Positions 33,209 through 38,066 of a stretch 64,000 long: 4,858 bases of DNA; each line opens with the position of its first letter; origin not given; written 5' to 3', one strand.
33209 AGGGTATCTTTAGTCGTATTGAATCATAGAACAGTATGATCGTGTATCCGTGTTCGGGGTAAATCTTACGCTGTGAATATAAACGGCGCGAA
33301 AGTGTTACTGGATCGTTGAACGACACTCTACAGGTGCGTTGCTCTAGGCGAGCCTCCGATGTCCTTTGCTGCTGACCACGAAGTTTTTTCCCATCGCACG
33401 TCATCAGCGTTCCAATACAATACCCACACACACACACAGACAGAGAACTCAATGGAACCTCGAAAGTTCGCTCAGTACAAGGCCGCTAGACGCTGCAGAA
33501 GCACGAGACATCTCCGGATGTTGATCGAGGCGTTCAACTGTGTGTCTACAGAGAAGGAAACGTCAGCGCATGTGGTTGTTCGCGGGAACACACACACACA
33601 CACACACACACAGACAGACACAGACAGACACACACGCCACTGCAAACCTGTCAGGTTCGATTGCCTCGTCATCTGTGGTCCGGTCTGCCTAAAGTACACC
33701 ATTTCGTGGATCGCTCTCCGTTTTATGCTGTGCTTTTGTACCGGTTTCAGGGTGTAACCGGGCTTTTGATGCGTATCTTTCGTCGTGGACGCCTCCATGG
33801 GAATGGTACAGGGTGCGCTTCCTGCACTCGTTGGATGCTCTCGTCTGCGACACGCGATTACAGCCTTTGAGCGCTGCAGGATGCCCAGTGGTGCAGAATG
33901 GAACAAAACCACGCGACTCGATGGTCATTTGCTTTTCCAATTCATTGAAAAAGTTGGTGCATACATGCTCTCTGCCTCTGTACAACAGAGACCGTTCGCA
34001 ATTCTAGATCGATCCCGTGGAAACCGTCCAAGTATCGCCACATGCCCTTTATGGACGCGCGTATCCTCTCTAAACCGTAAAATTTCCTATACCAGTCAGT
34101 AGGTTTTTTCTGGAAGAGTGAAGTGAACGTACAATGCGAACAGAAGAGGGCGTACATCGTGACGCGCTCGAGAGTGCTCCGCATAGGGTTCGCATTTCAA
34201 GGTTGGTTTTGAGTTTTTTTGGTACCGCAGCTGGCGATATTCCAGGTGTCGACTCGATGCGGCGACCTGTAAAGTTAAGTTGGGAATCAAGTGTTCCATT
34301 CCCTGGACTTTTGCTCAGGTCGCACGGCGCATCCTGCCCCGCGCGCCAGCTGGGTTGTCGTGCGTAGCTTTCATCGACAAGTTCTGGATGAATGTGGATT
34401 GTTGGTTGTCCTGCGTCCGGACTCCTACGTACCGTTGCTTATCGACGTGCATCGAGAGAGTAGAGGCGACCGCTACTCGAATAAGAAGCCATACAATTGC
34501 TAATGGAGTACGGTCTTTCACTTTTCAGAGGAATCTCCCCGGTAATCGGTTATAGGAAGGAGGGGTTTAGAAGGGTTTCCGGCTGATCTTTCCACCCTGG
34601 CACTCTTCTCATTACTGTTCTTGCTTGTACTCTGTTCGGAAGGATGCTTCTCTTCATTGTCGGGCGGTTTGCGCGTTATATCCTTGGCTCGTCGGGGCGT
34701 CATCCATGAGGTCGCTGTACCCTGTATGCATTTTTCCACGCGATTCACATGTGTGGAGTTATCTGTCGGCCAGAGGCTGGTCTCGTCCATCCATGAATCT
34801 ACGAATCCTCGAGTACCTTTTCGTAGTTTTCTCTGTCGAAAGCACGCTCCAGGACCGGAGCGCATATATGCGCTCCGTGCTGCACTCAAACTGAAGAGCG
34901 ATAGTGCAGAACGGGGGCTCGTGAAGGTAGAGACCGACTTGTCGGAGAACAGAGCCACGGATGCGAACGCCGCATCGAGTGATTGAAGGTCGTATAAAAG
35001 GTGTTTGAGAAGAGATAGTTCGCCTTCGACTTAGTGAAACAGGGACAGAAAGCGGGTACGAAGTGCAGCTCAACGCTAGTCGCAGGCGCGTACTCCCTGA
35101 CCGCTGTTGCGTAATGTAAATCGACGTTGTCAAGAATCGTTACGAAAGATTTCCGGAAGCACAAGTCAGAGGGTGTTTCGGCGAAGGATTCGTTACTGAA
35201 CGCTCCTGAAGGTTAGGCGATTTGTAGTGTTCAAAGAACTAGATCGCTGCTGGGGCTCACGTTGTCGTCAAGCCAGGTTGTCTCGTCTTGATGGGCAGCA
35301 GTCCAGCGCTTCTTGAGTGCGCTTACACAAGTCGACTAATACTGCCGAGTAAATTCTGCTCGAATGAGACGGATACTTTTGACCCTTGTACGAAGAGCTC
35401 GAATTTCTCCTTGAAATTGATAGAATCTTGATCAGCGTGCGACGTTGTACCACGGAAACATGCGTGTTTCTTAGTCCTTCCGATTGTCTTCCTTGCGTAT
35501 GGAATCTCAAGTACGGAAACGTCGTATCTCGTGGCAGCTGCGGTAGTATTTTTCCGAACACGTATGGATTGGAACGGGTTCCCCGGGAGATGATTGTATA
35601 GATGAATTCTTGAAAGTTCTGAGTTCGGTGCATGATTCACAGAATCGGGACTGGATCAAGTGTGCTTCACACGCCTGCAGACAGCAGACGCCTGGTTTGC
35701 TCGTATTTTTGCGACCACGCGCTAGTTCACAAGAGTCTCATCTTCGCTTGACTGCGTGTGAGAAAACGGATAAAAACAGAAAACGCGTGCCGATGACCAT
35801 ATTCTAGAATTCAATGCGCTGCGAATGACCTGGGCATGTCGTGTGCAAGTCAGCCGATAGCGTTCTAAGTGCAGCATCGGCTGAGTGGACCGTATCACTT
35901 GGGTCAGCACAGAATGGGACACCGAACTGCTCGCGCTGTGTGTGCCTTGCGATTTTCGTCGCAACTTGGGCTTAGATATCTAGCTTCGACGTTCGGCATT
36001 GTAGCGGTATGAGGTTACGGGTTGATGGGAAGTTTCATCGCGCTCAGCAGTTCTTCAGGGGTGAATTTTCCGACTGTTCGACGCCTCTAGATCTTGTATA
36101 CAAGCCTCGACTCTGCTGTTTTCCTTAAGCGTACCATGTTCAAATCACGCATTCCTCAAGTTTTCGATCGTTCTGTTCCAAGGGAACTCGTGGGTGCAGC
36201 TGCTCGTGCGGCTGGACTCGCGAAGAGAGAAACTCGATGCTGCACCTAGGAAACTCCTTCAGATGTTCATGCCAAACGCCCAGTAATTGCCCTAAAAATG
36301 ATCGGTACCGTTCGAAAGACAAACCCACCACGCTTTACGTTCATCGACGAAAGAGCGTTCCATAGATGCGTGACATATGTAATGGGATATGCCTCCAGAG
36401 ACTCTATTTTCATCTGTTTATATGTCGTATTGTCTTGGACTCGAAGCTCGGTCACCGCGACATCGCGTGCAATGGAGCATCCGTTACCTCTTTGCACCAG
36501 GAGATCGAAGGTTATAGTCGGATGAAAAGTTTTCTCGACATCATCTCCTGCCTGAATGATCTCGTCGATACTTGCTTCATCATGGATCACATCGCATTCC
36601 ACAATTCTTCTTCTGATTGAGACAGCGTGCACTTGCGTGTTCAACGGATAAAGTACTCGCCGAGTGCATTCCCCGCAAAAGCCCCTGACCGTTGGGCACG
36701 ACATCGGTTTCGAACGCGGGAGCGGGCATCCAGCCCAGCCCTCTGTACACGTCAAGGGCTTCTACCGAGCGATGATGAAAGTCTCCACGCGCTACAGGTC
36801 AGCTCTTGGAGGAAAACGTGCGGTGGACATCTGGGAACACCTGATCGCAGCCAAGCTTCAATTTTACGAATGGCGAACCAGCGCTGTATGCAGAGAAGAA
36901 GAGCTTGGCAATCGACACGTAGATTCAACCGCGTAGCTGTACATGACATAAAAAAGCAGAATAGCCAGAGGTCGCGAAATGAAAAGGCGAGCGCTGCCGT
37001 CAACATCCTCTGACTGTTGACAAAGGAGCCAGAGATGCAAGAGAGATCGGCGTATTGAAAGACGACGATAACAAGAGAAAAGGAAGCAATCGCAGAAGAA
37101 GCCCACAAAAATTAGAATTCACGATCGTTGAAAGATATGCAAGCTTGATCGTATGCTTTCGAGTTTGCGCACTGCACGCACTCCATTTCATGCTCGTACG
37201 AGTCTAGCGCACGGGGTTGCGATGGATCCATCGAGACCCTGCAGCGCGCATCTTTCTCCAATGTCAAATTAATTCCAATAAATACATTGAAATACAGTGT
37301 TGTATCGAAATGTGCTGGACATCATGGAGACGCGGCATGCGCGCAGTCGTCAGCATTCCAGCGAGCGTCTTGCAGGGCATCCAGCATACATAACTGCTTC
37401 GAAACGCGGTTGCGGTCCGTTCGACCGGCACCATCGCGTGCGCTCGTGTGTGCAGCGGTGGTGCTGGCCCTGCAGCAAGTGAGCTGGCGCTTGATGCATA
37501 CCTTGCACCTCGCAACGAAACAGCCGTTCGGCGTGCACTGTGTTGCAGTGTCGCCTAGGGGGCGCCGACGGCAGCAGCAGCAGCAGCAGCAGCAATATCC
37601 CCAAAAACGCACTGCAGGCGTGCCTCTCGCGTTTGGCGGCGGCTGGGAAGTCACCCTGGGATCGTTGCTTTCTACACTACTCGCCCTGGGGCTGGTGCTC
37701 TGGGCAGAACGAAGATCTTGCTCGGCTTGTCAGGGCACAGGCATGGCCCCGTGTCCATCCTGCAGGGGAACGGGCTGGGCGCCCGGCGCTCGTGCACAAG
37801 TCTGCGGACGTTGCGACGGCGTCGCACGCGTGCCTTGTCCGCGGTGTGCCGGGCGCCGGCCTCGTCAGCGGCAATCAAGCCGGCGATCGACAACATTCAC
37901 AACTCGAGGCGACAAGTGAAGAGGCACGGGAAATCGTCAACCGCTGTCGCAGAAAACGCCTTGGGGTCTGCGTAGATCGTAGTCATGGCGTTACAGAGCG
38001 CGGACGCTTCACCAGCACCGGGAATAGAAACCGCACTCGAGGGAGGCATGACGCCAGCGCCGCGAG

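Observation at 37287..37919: Membrane-anchored polyQ protein with a DnaJ-type CxxCxGxG zinc finger (BSD2/LQY1-like)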

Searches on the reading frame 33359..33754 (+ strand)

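Call 72: search_protein_families(library=pfam, proteins=[window:33359-33754:+], max_evalue=0.01)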
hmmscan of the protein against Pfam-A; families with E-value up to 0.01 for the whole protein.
window:33359-33754:+ (132 aa): 1 family
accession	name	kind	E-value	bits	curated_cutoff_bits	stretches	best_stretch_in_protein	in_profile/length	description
PF24767.1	UBA_At5g58720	-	0.007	16.6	27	0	49-76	4-31/44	At5g58720 UBA-like domain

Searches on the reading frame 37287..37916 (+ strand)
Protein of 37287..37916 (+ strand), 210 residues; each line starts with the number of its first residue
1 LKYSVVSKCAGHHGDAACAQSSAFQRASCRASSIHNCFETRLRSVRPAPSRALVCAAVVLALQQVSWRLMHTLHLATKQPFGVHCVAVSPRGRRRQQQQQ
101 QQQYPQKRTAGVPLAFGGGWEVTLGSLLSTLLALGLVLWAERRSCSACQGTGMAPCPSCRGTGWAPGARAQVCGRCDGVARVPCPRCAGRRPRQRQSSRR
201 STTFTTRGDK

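Call 4: search_protein_families(library=pfam, proteins=[window:37287-37916:+], max_evalue=10)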
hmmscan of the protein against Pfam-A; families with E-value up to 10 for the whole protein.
window:37287-37916:+ (210 aa): 6 families
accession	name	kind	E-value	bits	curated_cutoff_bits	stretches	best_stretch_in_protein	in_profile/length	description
PF25436.1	BSD2_CRD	-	0.12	13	27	2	145-163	5-23/69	BSD2 cysteine rich domain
PF15777.11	Anti-TRAP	-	0.23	11.9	32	2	144-169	12-46/59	Tryptophan RNA-binding attenuator protein inhibitory protein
PF25112.1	zf-AtTam37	-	3.3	8.9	27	1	141-161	75-95/111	AtTam37 zinc finger region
PF00684.25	DnaJ_CXXCXGXG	-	4.7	8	32.7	3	145-190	1-64/65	DnaJ central domain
PF23733.2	GRXCR1-2_C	-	5.7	7.4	26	2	173-191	1-19/47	GRXCR1/2, C-terminal domain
PF14431.12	YwqJ-deaminase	-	7.3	7.2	25.9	1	140-162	110-132/138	YwqJ-like deaminase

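Call 7: find_homologous_proteins(query=window:37287-37916:+, max_evalue=0.01)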
Query window:37287-37916:+ (210 aa): 3 proteins with E <= 0.01 among 2370 candidates.
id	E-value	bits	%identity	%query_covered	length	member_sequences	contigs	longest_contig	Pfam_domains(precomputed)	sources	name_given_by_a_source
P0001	1.6e-133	461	99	100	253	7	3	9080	-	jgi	jgi:hypothetical protein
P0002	7.9e-39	151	68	50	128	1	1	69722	-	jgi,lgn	jgi:hypothetical protein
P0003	1.8e-35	141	73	40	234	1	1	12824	PF00684.26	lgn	-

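Call 9: find_encoding_contigs(protein=P0001, flank=5000)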
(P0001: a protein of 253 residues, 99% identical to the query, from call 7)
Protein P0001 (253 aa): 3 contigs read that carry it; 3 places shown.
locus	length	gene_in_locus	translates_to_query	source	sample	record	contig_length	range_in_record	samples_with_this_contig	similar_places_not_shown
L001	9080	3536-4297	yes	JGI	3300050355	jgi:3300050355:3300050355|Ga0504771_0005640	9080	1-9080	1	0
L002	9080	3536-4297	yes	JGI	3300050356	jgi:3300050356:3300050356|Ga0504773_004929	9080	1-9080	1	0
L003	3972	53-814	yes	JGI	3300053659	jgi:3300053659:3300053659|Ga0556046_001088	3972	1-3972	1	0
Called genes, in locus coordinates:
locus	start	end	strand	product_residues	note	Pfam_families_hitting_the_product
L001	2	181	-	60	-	?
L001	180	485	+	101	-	-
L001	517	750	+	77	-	-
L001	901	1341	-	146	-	-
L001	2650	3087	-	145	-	-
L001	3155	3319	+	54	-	-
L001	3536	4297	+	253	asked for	-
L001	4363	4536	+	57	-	-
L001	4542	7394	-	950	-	-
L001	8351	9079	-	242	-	?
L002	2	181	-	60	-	?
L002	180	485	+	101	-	-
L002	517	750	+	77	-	-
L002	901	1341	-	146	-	-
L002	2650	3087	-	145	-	-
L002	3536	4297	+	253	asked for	-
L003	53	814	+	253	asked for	-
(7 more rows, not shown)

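Call 10: find_encoding_contigs(protein=P0002, flank=6000)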
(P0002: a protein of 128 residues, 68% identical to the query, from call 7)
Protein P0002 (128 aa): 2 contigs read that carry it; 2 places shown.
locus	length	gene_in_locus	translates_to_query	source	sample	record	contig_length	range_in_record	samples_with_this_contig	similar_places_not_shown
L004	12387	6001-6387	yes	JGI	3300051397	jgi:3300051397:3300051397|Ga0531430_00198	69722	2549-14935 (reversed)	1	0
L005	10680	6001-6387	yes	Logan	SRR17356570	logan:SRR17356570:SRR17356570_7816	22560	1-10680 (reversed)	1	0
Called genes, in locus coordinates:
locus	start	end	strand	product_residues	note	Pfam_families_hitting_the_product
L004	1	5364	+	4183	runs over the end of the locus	PF20175:Tra1_central, PF20206:Tra1_ring, PF02259:FAT, PF00454:PI3_PI4_kinase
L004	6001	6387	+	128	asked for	-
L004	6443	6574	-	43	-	-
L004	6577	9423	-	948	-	-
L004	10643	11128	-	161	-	-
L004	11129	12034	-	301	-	PF00069:Pkinase, PF07714:PK_Tyr_Ser-Thr, PF01636:APH (faint)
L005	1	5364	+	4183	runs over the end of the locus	PF20175:Tra1_central, PF20206:Tra1_ring, PF02259:FAT, PF00454:PI3_PI4_kinase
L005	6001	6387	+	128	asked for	-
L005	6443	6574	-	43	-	-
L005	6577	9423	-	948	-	-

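Call 11: find_encoding_contigs(protein=P0003, flank=6000)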
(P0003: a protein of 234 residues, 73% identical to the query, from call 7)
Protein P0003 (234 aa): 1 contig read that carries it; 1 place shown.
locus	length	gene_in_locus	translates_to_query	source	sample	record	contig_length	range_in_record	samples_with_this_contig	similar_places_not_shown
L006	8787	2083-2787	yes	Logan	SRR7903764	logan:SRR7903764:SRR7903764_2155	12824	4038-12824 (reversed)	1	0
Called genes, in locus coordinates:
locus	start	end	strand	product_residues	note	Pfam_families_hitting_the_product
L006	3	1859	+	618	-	?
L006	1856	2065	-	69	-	-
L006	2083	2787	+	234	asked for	PF00684:DnaJ_CXXCXGXG (faint)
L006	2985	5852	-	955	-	-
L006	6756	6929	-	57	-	-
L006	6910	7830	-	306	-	PF00069:Pkinase, PF07714:PK_Tyr_Ser-Thr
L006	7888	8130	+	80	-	-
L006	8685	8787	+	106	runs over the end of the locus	-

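Call 40: search_protein_families(library=pfam, alignment_id=A3, max_evalue=0.01)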
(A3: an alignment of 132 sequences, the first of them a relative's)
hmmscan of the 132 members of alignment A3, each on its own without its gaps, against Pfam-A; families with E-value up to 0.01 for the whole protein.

A. member 1, P0001 (253 aa): 0 families

B. families by the number of members that match (of 132 scanned): 56 families (the first 25 are shown)
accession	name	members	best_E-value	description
PF00684.25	DnaJ_CXXCXGXG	117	4.2e-17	DnaJ central domain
PF25436.1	BSD2_CRD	106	1.2e-16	BSD2 cysteine rich domain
PF25112.1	zf-AtTam37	60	4.5e-09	AtTam37 zinc finger region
PF15777.11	Anti-TRAP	58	1.6e-11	Tryptophan RNA-binding attenuator protein inhibitory protein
PF23733.2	GRXCR1-2_C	57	2.3e-10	GRXCR1/2, C-terminal domain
PF17302.8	DUF5351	48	4.7e-09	Family of unknown function (DUF5351)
PF21002.2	TMEM106_N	17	3.8e-06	Transmembrane protein 106 N-terminal region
PF25433.1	DUF7895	16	3.4e-06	Domain of unknown function (DUF7895)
PF13248.11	Zn_ribbon_3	6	0.00012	zinc-ribbon domain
PF04438.22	zf-HIT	5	0.00043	HIT zinc finger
PF20833.2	RNase_E_G_Thio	5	0.00056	RNase E/G, Thioredoxin-like domain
PF13240.11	Zn_Ribbon_1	4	4.4e-07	zinc-ribbon domain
PF12773.13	DZR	4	0.00061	Double zinc ribbon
PF00069.31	Pkinase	2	9.2e-51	Protein kinase domain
PF07714.23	PK_Tyr_Ser-Thr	2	4.9e-35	Protein tyrosine and serine/threonine kinase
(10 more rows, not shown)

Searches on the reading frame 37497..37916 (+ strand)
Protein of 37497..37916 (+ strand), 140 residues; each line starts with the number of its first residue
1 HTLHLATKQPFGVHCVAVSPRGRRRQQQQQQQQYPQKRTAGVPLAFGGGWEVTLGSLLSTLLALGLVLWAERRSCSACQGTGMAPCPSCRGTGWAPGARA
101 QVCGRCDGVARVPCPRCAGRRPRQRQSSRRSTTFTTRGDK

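Call 4: search_protein_families(library=pfam, proteins=[window:37497-37916:+], max_evalue=10)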
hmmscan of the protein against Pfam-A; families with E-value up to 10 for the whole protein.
window:37497-37916:+ (140 aa): 7 families
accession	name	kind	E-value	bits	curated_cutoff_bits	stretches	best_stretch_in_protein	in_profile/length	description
PF25436.1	BSD2_CRD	-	0.002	18.7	27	2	75-93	5-23/69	BSD2 cysteine rich domain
PF00684.25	DnaJ_CXXCXGXG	-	0.0077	16.9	32.7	1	86-110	1-25/65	DnaJ central domain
PF23733.2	GRXCR1-2_C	-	0.029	14.7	26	2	103-121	1-19/47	GRXCR1/2, C-terminal domain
PF25112.1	zf-AtTam37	-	0.059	14.5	27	1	71-91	75-95/111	AtTam37 zinc finger region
PF25433.1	DUF7895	-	0.11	13.4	27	1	72-94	2-22/75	Domain of unknown function (DUF7895)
PF15777.11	Anti-TRAP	-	0.16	12.4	32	2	74-99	12-46/59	Tryptophan RNA-binding attenuator protein inhibitory protein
PF14431.12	YwqJ-deaminase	-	2.4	8.8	25.9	1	70-92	110-132/138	YwqJ-like deaminase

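Call 35: predict_structure(alignment_id=A1)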
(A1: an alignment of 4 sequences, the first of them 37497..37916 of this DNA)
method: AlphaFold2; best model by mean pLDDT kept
length: 140 residues; sequences in the alignment: 4
mean_pLDDT: 50.3   pTM: 0.22
mean pLDDT of the five models: 50.3, 45.9, 44.0, 43.8, 41.8
residues with pLDDT >= 90: 0; 70-90: 3; 50-70: 62; < 50: 75
segments of 3 or more residues with pLDDT < 50: 1-51, 118-140
pLDDT, mean of each block of 10 residues (from residue 1): 39 40 39 41 44 60 65 54 63 56 59 54 44 46
secondary structure, 60 per line:
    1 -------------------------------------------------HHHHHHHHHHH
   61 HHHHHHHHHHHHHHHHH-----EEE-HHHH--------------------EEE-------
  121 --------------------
elements in order: H50-77 E83-85 H87-90 E111-113
